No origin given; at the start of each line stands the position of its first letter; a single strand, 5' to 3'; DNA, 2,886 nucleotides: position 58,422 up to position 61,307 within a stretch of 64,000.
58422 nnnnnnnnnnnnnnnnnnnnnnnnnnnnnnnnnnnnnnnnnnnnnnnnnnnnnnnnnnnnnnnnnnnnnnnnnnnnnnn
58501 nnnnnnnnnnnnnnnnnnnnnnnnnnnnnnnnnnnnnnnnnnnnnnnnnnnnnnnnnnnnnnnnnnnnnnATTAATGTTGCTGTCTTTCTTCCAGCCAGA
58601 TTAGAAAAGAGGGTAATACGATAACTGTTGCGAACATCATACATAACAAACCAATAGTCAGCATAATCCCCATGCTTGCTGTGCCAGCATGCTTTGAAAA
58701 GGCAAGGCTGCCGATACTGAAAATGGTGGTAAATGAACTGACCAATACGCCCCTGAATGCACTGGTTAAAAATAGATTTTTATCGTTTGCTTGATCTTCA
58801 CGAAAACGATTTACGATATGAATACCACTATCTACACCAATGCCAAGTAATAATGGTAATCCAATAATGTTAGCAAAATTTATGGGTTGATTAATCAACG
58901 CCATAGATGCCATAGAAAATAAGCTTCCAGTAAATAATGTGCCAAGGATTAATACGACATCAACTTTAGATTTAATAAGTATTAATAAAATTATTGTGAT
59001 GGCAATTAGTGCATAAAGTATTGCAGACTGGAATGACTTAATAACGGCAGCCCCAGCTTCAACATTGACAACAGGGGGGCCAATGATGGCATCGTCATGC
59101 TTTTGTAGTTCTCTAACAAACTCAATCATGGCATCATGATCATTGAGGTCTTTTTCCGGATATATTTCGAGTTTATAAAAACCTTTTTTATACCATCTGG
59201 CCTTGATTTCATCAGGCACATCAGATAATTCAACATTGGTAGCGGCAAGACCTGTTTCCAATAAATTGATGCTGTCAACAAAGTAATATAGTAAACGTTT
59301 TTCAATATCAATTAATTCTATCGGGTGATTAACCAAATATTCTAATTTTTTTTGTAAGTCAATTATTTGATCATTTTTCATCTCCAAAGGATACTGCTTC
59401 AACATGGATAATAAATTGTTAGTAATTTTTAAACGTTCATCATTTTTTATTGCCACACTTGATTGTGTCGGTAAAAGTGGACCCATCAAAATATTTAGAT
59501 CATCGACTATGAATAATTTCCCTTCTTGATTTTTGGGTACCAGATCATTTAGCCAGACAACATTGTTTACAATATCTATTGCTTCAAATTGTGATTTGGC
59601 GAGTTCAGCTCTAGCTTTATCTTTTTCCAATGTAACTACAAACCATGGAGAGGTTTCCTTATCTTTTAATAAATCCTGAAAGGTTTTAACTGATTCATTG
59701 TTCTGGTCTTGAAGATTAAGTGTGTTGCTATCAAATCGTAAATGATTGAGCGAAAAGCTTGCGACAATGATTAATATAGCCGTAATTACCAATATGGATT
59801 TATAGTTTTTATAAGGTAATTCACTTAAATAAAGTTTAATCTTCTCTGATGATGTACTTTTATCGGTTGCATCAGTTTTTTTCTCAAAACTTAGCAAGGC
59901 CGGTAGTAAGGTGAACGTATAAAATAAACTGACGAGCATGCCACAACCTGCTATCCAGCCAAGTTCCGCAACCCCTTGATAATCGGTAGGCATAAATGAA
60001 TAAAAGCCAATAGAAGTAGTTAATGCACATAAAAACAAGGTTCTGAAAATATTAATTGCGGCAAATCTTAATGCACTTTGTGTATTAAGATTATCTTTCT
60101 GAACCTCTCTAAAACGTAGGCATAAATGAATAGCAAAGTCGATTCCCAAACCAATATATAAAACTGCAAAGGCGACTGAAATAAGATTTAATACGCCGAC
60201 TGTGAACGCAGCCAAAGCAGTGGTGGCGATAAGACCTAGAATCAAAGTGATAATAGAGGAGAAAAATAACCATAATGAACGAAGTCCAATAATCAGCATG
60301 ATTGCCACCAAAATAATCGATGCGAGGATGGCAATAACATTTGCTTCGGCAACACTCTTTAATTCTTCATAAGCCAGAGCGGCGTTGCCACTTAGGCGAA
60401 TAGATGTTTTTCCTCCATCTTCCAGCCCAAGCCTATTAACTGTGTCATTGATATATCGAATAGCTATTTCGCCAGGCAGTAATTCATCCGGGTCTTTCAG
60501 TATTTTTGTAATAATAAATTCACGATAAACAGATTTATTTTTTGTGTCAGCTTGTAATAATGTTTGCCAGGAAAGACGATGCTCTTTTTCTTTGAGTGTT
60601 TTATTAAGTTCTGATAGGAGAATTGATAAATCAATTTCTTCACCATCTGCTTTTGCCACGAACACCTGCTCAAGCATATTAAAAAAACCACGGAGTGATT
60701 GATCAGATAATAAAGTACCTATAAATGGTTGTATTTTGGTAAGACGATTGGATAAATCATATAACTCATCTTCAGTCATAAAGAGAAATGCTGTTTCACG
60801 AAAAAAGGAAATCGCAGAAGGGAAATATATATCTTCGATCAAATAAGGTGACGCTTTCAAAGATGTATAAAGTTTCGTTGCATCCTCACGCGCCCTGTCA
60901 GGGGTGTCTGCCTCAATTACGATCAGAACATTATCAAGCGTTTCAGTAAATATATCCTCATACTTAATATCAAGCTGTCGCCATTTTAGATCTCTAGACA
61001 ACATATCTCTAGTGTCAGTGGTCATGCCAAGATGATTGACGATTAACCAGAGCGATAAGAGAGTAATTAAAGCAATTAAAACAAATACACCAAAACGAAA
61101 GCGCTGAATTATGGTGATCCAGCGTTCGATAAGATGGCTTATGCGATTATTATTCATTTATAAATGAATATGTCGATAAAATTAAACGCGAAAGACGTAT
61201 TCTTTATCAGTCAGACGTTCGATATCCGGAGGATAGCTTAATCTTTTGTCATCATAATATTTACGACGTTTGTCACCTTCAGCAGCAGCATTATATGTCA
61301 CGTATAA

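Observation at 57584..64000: Hopanoid operon shc-hpnG-PhyH dioxygenase-hpnN-hpnA with a non-canonical oxygenase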

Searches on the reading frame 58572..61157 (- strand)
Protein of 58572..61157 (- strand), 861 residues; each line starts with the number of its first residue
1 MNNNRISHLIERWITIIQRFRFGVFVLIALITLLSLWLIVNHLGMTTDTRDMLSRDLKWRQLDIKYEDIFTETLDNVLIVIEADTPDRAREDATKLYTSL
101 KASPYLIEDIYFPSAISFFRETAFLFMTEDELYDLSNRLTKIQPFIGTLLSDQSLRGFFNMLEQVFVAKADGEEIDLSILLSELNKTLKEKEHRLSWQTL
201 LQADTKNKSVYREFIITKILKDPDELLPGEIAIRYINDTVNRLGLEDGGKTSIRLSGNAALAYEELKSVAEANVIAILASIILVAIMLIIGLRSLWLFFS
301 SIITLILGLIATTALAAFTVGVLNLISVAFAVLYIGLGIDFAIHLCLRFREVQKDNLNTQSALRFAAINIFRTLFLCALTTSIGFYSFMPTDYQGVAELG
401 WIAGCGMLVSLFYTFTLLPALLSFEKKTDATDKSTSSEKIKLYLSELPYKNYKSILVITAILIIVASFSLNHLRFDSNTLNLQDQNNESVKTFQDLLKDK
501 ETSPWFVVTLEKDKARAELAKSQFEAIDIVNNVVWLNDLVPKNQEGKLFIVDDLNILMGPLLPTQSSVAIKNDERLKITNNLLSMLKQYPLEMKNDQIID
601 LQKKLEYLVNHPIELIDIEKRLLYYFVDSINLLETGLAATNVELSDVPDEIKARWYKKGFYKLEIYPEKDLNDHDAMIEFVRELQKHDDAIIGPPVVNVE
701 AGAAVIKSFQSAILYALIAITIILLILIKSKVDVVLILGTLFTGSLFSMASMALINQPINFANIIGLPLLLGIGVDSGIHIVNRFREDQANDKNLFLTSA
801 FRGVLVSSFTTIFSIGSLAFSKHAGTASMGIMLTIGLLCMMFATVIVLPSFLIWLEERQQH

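Call 3: search_protein_families(library=pfam, proteins=[window:58572-61157:-])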
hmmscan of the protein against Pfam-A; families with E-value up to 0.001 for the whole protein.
window:58572-61157:- (861 aa): 2 families
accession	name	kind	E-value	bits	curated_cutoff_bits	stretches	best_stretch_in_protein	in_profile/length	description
PF03176.21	MMPL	-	2e-36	126.1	20.5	2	233-423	107-300/333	MMPL family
PF00873.25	ACR_tran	-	0.00036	18.8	28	1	707-853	862-1018/1021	AcrB/AcrD/AcrF family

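Call 4: search_protein_families(library=ncbifam, proteins=[window:58572-61157:-])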
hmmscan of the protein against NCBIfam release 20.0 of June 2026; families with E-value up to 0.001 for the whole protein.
window:58572-61157:- (861 aa): 15 families
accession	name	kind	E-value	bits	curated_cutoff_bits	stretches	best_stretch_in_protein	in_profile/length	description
TIGR03480.1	HpnN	hypoth_equivalog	1.5e-247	823.9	751.85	1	10-852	2-855/862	hopanoid biosynthesis associated RND transporter like protein HpnN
NF052374.1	HopndTporHpnN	equivalog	1.1e-164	549.8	1100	1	7-850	2-852/858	hopanoid transporter HpnN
NF045600.2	BstA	equivalog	3.7e-46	157.5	1400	2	622-859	663-901/903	sterol transporter cytoplasmic membrane protein BstA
TIGR00921.1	2A067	subfamily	5.6e-42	143.7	351.9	2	234-422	546-731/733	hydrophobe/amphiphile efflux-3 (HAE3) family transporter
TIGR00833.1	actII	subfamily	1.6e-36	126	874.7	2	251-496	153-405/910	MMPL family RND transporter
NF006356.0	PRK08578.1-4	equivalog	1.6e-06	27.9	330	1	672-854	112-293/302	preprotein translocase subunit SecF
NF009583.0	PRK13024.1-3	subfamily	2.3e-06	26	721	1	702-859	274-435/755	protein translocase subunit SecDF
TIGR00966.2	transloc_SecF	equivalog_domain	5e-06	26.2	160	1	661-855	80-279/279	protein translocase subunit SecF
NF033617.1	RND_permease_2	subfamily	4.6e-05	21.6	1250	1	709-851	851-1003/1009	multidrug efflux RND transporter permease subunit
NF006353.0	PRK08578.1-1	subfamily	7.4e-05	22.3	282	1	705-820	118-233/281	preprotein translocase subunit SecF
NF006218.0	PRK08343.1-4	subfamily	0.0001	21.3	383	1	697-842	230-375/392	preprotein translocase subunit SecD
NF009580.0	PRK13023.1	equivalog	0.00014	20.2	1153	0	710-796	295-382/775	protein translocase subunit SecDF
NF052608.1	TrhMmycExpMmpL3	equivalog_domain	0.00025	19.5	1400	0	251-424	164-340/992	trehalose monomycolate exporter MmpL3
NF007905.0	PRK10614.1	equivalog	0.00035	18.4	1774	0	708-855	851-1008/1025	multidrug efflux RND transporter permease subunit MdtC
NF011315.0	PRK14726.1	equivalog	0.00048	18.3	1249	0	697-859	362-529/855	protein translocase subunit SecDF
